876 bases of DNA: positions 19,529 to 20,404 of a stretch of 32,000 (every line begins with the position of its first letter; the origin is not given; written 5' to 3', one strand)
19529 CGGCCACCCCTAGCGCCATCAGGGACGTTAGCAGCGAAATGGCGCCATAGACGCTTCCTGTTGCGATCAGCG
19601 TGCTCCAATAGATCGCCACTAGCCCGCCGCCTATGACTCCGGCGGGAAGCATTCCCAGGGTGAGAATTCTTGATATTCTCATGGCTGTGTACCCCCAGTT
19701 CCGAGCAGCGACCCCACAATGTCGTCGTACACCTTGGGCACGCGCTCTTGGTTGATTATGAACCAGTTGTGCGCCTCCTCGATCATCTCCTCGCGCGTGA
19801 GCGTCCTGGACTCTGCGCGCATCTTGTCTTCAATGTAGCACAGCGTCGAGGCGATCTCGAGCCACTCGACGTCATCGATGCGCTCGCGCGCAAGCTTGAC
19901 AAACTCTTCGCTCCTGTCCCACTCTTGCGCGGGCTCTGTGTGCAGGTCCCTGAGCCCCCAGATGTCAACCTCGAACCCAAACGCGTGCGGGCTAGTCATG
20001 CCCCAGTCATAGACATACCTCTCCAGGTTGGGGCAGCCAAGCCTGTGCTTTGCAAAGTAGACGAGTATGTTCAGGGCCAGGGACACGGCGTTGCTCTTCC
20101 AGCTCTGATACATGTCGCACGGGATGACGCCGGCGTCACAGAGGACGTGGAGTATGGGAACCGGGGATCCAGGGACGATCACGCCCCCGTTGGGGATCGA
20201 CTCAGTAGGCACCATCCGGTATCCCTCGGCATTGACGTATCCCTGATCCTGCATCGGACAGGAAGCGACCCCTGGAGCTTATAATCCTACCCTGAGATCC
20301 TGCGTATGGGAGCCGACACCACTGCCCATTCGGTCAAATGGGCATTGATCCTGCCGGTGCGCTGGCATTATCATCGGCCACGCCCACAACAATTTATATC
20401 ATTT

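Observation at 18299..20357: Repeat-bounded ~2-kb cassette splitting the lar genes: duplicated unknown gene plus translationally coupled 3-TM protein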

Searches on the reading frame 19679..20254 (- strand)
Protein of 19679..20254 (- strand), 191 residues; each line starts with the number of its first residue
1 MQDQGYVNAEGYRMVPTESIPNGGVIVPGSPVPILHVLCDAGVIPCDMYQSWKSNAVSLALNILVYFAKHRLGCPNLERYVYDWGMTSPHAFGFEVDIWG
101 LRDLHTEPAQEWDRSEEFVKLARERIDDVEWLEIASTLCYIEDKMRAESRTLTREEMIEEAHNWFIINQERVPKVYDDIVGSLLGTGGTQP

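Call 6: search_protein_families(library=pfam, proteins=[window:19679-20254:-], max_evalue=0.1)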
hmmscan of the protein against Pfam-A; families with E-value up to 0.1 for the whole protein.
window:19679-20254:- (191 aa): 0 families

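Call 7: search_protein_families(library=ncbifam, proteins=[window:19679-20254:-], max_evalue=0.1)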
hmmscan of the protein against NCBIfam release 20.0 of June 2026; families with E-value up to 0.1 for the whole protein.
window:19679-20254:- (191 aa): 0 families

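Call 8: search_protein_families(library=padloc, proteins=[window:19679-20254:-], max_evalue=1)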
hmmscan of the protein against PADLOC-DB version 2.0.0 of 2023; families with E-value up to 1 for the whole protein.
window:19679-20254:- (191 aa): 0 families

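Call 9: search_protein_families(library=phrogs, proteins=[window:19679-20254:-], max_evalue=1)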
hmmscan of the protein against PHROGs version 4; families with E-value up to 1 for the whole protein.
window:19679-20254:- (191 aa): 0 families

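Call 10: search_solved_structures(query=window:19679-20254:-, max_evalue=10)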
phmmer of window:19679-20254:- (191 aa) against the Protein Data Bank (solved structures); distinct sequences matched with E-value up to 10: 0.

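Call 11: find_homologous_proteins(query=window:19679-20254:-, max_evalue=0.001)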
Query window:19679-20254:- (191 aa): 3 proteins with E <= 0.001 among 108 candidates.
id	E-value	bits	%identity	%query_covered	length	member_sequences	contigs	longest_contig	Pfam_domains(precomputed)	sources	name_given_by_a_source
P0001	6.1e-113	393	88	99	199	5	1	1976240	-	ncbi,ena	-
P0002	3.2e-58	215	57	92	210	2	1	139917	-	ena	-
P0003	2.8e-57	212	54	97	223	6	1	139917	-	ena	-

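Call 17: find_encoding_contigs(protein=P0002, flank=10000, max_places=4)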
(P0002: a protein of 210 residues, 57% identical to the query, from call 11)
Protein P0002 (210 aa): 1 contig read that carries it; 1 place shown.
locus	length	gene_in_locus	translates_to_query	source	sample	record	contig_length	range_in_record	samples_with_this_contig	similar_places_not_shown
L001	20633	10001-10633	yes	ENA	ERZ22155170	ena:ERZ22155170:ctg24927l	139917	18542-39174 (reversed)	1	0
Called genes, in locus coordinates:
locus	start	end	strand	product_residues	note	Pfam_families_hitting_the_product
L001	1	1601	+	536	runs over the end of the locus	PF04851:ResIII, PF00270:DEAD, PF18766:SWI2_SNF2 (weak), PF00271:Helicase_C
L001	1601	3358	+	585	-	PF13589:HATPase_c_3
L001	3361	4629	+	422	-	PF00266:Aminotran_5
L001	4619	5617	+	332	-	PF13182:DUF4007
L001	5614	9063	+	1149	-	-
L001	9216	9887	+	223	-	-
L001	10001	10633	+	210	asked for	-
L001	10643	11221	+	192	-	-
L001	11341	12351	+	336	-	PF03447:NAD_binding_3 (weak), PF00742:Homoserine_dh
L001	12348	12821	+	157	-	PF01472:PUA, PF26292:PUA_elF2D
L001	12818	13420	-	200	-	PF00227:Proteasome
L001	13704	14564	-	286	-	PF01256:Carb_kinase, PF08543:Phos_pyr_kin (weak), PF02110:HK (weak)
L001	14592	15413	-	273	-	PF01135:PCMT, PF01596:Methyltransf_3 (weak), PF08704:GCD14, PF06325:PrmA (weak), PF13847:Methyltransf_31, PF08242:Methyltransf_12 (faint), PF13578:Methyltransf_24 (weak), PF13649:Methyltransf_25 (weak)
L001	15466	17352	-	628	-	PF03485:Arg_tRNA_synt_N, PF00750:tRNA-synt_1d, PF05746:DALR_1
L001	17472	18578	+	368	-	PF03193:RsgA_GTPase (faint), PF00350:Dynamin_N (faint), PF01926:MMR_HSR1, PF02421:FeoB_N, PF16897:MMR_HSR1_Xtn, PF02824:TGS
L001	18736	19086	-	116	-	-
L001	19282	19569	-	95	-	-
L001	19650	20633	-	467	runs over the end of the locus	-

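Call 18: find_encoding_contigs(protein=P0001, flank=3000, max_places=3)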
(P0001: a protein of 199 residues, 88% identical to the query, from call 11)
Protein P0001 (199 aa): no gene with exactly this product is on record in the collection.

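Call 22: search_protein_families(library=padloc, proteins=[L001:1601-3358:+, L001:3361-4629:+, L001:4619-5617:+, L001:5614-9063:+, L001:3-1601:+, L001:10643-11221:+, L001:9216-9887:+], max_evalue=0.01)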
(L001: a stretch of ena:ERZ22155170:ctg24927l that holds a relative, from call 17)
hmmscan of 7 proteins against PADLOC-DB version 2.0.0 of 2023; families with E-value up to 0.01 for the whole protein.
L001:1601-3358:+ (585 aa): 1 family
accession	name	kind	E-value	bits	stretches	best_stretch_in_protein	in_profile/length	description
PDLC02204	MzaB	-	3.2e-14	50.3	1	15-131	15-123/500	-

L001:3361-4629:+ (422 aa): 2 families
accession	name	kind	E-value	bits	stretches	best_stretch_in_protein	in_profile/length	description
PDLC02759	SspA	-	4.2e-129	429.1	1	11-386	1-374/374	SspA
PDLC02657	DndA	-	4e-126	419.3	1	11-381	2-371/372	DndA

L001:4619-5617:+ (332 aa): 10 families
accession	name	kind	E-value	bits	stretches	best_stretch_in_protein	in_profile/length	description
PDLC02768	SspB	-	1.2e-87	292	1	12-312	3-295/295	SspB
PDLC02769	SspB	-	3.8e-69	231.2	1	12-294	3-277/282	SspB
PDLC02766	SspB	-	4.4e-59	198.2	1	12-296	3-282/285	SspB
PDLC02764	SspB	-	2.7e-45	152.9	1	12-288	1-262/276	SspB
PDLC02760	SspB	-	2e-37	127.2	1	12-290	4-264/269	SspB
PDLC02765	SspB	-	9.4e-30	102.7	1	12-293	4-282/292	SspB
PDLC02762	SspB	-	7.5e-27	92.4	1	12-312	3-291/293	SspB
PDLC02761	SspB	-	1.4e-20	71.9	1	99-293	112-317/340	SspB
PDLC02763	SspB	-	4.5e-14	50.7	1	12-182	7-160/279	SspB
PDLC02767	SspB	-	1e-10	39.8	1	11-187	7-177/295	SspB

L001:5614-9063:+ (1149 aa): 14 families
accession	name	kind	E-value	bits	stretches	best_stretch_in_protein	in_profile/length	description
PDLC02781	SspC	-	4.1e-283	940.1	1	40-1116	1-1103/1104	SspC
PDLC02779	SspC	-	8.1e-217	720.5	1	38-1066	4-1053/1054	SspC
PDLC02775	SspC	-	3.6e-178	592.5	1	33-1067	7-1062/1064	SspC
PDLC02778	SspC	-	4.7e-153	509.3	1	39-1069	1-1052/1053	SspC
PDLC02780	SspC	-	1.7e-151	504.4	1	36-1067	8-1026/1045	SspC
PDLC02774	SspC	-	8.1e-121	402.6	1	39-1072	1-1034/1065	SspC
PDLC02777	SspC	-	2.7e-104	348.3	2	695-1116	661-1094/1097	SspC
PDLC02776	SspC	-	2.2e-97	325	1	223-1067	122-991/1039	SspC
PDLC02478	BrxC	-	3.2e-96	321.1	1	38-1070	9-1066/1108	BrxC-PglY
PDLC02770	SspC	-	1.2e-83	279.8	2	223-1064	165-1037/1047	SspC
PDLC02771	SspC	-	1.4e-75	253.1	3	406-768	441-815/828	SspC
PDLC02773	SspC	-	8.2e-75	250.5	2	223-1050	151-1000/1011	SspC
PDLC02772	SspC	-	8.3e-51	171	2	212-1066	166-1067/1123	SspC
PDLC02480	BrxC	-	0.00062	15.1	0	55-104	31-79/1389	BrxC-PglY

L001:3-1601:+ (532 aa): 30 families (the best 25 are shown)
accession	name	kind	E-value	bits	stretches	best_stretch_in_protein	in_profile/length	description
PDLC02707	PbeA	-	3.3e-28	96.7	1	113-508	234-627/672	PbeA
PDLC02704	PbeA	-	7.4e-21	72.3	1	78-511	201-644/682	PbeA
PDLC03047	REase_I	-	2e-13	47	1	140-531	352-739/1107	Type I restriction enzyme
PDLC03659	mREase_IV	-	6.9e-13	45.4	1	254-496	326-553/945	Type IV methyl-directed restriction enzyme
PDLC02706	PbeA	-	3.5e-12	43.7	1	90-324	260-452/722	PbeA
PDLC03658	mREase_IV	-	5.3e-12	42.3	1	155-496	246-545/953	Type IV methyl-directed restriction enzyme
PDLC02703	PbeA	-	9.1e-12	42.3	1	131-355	246-452/626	PbeA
PDLC03049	REase_I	-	2.6e-11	40.3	1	136-502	172-530/807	Type I restriction enzyme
PDLC03042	REase_I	-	2.3e-10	36.5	2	430-512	763-846/1170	Type I restriction enzyme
PDLC01439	typeIV_DinG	-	1.1e-07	28.9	1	134-227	18-102/575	CAS-IV-A; associated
PDLC03928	PsyrT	-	6.6e-07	26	1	388-496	233-335/689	-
PDLC00192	HamB1|HamB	-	1.2e-06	24.4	1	123-273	260-399/1104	DEAD-box helicase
PDLC04986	PDC-S28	-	3.2e-05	20.4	1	132-277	35-165/831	-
PDLC01770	Cas3g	-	3.7e-05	20.4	0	357-496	209-341/733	-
PDLC01710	Cas3a1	-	7.4e-05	19.4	1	118-178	179-245/745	Cas3_1_CAS-I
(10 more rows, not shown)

L001:10643-11221:+ (192 aa): 1 family
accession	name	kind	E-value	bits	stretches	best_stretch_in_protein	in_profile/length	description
PDLC03695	HEase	-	0.0035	15.5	1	99-138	10-49/192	homing endonuclease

L001:9216-9887:+ (223 aa): 0 families
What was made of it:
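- One of these sites lies at the edge of an SspABC/PbeA-like defence island in L001 and L003 (call 22). In L001 and L003 the second copy lies directly after PbeA-like, MzaB-like, SspA, SspB and SspC genes (call 22).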

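Call 27: find_related_loci(query=A2, collection=genome_contigs, flank=10000)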
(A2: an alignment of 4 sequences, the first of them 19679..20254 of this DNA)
Query A2 (191 aa) in genome_contigs; peptide patterns used: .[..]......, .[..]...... (x = any residue, [..] = any of these).
72 stretches matched a pattern; 2 encode a relative of the query (tblastn E <= 1e-3); 2 distinct loci.
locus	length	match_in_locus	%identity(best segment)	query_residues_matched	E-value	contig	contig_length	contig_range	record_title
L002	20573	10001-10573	93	1-191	3e-124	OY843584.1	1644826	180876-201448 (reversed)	MAG: Cenarchaeum sp. isolate 4ff7226e-d404-4713-a4c1-108738a758ef genome assembly, chromosome: 1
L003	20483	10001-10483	58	24-184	4e-63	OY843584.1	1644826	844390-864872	MAG: Cenarchaeum sp. isolate 4ff7226e-d404-4713-a4c1-108738a758ef genome assembly, chromosome: 1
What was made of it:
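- The genome behind L002 and L003 carries both copies (call 27).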

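Call 33: predict_structure(alignment_id=A2)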
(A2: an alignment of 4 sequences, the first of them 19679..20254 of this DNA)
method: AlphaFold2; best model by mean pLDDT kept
length: 191 residues; sequences in the alignment: 4
mean_pLDDT: 47.2   pTM: 0.46
mean pLDDT of the five models: 47.2, 47.0, 46.6, 44.2, 39.3
residues with pLDDT >= 90: 0; 70-90: 13; 50-70: 72; < 50: 106
segments of 3 or more residues with pLDDT < 50: 1-32, 49-54, 74-111, 164-191
pLDDT, mean of each block of 10 residues (from residue 1): 33 33 31 58 59 51 60 46 30 31 39 67 69 59 55 53 47 39 37 29
secondary structure, 60 per line:
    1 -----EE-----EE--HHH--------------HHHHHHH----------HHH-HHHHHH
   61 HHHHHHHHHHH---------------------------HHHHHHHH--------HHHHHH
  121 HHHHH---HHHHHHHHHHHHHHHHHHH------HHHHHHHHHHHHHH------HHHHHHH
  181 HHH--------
elements in order: H34-40 H55-71 H99-106 H115-125 H129-147 H154-167 H174-183
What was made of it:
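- Tried and rejected: The first AF2 run used a 4-sequence alignment and gave pLDDT 47, which is unusable (call 33).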

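Call 35: search_protein_representatives(alignment_id=A2)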
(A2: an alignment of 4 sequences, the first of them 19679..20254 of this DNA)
Query: 4 sequences, 214 profile positions. Proteins with E-value up to 0.001 (for the whole library): 18; up to 1e-10: 10; up to 1e-30: 3. The best 18 are listed.
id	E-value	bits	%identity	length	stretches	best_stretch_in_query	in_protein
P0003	3.2e-122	422.2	-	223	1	1-214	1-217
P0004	2.9e-82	291.6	-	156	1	67-214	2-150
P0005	2.3e-73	262.5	-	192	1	30-208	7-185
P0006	1.8e-20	89.6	-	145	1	80-211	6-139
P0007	3.4e-16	75.7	-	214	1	75-204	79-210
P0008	1.3e-14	70.5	-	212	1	76-211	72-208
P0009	1.6e-14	70.3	-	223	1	56-207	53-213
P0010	1.8e-13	66.8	-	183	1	55-209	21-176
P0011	3.7e-12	62.5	-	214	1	80-205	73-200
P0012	8.4e-12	61.3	-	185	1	46-173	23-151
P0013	4.4e-09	52.4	-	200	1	87-186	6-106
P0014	3.7e-08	49.4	-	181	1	53-166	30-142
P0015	6.8e-08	48.6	-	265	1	75-209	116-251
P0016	7.2e-07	45.2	-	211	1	56-167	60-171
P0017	6.7e-06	42.1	-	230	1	85-187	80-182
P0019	5.2e-05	39.1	-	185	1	55-207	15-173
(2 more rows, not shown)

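Call 38: search_protein_families(library=pfam, alignment_id=A3, max_evalue=1)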
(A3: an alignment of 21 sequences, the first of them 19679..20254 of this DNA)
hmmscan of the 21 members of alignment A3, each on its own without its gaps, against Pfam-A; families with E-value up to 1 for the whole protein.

A. member 1, window:19679-20254:- (191 aa): 0 families

B. families by the number of members that match (of 21 scanned): 6 families
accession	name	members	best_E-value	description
PF23451.1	Zn_ribbon_PaaD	2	0.072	PaaD zinc beta ribbon domain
PF14375.11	Cys_rich_CWC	1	0.017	Cysteine-rich CWC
PF10825.13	DUF2752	1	0.02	Protein of unknown function (DUF2752)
PF09787.14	Golgin_A5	1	0.098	Golgin subfamily A member 5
PF09297.16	Zn_ribbon_NUD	1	0.14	NADH pyrophosphatase zinc ribbon domain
PF10910.14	Phage_gene29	1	0.2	Phage gene 29 protein family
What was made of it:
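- On Panacea / DUF4065 (PF13274): None of 21 family members matches at E<=1 (call 38).
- Closest known: PanA/PanT. Different: The Pfam DUF4065 model does not hit any of 21 A-family members at E<=1 (call 38).
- The Pfam DUF4065 model hits none of 21 family members (call 38).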

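Call 39: search_solved_structures(query=A3, max_evalue=10, show_alignments=2)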
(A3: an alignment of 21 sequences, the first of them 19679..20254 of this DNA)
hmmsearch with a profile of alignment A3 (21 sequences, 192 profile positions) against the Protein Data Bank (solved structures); distinct sequences matched with E-value up to 10: 3.
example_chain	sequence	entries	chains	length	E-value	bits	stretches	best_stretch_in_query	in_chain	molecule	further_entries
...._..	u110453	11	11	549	0.033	16.8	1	94-172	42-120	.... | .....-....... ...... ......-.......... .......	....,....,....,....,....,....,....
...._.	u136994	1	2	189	0.9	12.1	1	55-102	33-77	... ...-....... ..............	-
3a79_B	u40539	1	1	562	1.6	11.4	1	142-182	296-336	Toll-like receptor 6, Variable lymphocyte receptor B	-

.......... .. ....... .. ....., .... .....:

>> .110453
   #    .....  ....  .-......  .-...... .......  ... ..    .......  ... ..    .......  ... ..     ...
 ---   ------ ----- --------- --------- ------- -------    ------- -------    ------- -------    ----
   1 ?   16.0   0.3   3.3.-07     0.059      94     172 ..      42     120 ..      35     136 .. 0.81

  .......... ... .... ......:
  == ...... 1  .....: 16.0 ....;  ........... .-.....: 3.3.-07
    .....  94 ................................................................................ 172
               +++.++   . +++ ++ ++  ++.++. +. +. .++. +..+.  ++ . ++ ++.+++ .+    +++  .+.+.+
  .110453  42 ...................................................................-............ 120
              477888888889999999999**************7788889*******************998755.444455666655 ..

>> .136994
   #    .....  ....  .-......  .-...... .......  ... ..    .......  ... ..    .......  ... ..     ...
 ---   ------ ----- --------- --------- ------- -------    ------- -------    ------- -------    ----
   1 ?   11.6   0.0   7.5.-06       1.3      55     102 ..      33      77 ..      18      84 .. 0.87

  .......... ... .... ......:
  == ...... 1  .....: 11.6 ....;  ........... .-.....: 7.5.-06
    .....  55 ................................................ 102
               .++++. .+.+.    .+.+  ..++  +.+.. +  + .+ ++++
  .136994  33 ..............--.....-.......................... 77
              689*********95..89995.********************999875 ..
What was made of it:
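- Closest known: DarG antitoxin C-terminal domain. Same: It is also the profile-sequence hit (call 39).
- The family profile hits the same chain on the KLxYF...YGPYS motif (call 39).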

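Call 40: find_homologous_proteins(query=A3, max_evalue=0.001)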
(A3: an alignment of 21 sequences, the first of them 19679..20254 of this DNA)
Query A3 (21 sequences) (191 aa, profile of the alignment): 15 proteins with E <= 0.001 among 8000 candidates.
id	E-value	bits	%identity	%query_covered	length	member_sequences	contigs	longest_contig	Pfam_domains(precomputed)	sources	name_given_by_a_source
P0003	1.9e-68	248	54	97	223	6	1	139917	-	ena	-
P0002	2.9e-66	241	57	92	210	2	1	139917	-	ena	-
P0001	1.6e-63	232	88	99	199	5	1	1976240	-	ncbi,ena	-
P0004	9.3e-59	216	57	78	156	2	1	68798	-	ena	-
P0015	1.7e-55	205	23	65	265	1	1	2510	-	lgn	-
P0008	9.5e-55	203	26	65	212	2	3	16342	-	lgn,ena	-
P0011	3.8e-53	198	30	61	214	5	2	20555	-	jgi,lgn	-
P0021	1.1e-52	196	23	70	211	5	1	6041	-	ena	-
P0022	3.2e-49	185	30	54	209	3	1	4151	-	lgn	-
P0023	5.2e-49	184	27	54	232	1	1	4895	-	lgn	-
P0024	6.1e-48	181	26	63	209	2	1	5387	-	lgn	-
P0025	1.3e-47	180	28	60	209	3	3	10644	-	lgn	-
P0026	5.4e-46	174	28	70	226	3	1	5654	-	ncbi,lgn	-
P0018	8.2e-44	167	21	53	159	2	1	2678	-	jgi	-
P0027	2.5e-40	156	25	68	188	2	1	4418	-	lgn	-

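Call 42: find_encoding_contigs(protein=P0011, flank=8000, max_places=3)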
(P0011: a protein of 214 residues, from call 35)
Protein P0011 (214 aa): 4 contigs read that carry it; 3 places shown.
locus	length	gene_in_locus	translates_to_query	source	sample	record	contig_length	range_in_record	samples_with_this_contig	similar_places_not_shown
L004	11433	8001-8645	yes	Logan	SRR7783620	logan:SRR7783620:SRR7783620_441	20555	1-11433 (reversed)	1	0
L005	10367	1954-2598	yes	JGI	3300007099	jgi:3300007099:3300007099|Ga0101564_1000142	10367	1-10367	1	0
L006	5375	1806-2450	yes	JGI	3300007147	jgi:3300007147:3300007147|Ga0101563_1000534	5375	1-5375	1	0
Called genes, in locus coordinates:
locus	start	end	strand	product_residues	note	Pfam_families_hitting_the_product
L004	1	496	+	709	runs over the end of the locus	PF14551:MCM_N (weak), PF17207:MCM_OB, PF00493:MCM, PF01078:Mg_chelatase (faint), PF07728:AAA_5 (weak), PF17855:MCM_lid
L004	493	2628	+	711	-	PF04851:ResIII, PF00270:DEAD, PF22527:DEXQc_Suv3 (weak), PF00271:Helicase_C, PF21280:Helicase_dom4_arc, PF14520:HHH_5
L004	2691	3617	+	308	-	PF00953:Glycos_transf_4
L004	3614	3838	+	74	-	-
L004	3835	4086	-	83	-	PF03966:Trm112p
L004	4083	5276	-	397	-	-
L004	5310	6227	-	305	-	PF01063:Aminotran_4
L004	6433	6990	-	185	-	-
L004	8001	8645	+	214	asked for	-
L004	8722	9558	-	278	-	-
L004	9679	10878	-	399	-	-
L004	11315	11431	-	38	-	?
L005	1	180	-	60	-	?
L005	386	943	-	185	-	-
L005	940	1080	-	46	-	-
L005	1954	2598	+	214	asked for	-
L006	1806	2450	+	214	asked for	-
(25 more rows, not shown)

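Call 43: find_encoding_contigs(protein=P0008, flank=8000, max_places=3)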
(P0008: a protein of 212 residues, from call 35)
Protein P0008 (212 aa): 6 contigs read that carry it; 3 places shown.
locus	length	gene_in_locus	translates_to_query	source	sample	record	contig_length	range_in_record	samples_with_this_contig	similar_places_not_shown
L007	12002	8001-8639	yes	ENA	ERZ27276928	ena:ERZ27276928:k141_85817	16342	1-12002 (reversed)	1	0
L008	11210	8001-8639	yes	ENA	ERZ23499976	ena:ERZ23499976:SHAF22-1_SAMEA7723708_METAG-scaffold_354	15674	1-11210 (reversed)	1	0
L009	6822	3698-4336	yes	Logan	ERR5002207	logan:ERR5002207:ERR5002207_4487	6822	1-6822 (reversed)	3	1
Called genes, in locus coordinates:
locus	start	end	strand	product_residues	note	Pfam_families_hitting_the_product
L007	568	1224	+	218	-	-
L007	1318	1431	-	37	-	-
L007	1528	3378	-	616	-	-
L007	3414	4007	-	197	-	-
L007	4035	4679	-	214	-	PF02095:Extensin_1, PF07382:HC2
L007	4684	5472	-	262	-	-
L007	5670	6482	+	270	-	PF18728:HEPN_AbiV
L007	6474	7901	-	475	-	-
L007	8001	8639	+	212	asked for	-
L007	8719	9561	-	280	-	-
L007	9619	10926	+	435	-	-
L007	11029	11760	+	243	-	-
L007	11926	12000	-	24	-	?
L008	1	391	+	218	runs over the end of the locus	-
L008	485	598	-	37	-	-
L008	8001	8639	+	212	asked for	-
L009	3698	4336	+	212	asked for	-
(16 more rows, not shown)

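Call 45: search_protein_families(library=pfam, proteins=[L004:8722-9558:-, L004:9679-10878:-, L007:8719-9561:-, L007:9619-10926:+, L007:6474-7901:-, L004:6433-6990:-, L007:5670-6482:+], max_evalue=0.01)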
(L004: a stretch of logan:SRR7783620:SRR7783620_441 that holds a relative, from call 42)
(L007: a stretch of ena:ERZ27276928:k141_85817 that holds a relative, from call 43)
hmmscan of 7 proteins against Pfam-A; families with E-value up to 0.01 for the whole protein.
L004:8722-9558:- (278 aa): 0 families

L004:9679-10878:- (399 aa): 0 families

L007:8719-9561:- (280 aa): 0 families

L007:9619-10926:+ (435 aa): 0 families

L007:6474-7901:- (475 aa): 1 family
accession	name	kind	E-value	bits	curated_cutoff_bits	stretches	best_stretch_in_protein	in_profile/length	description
PF18728.6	HEPN_AbiV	-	0.00034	21.2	27.1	0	25-164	7-129/155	AbiV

L004:6433-6990:- (185 aa): 0 families

L007:5670-6482:+ (270 aa): 1 family
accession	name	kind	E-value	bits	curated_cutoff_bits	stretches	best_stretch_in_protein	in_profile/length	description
PF18728.6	HEPN_AbiV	-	2.3e-11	44.5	27.1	1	28-175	2-132/155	AbiV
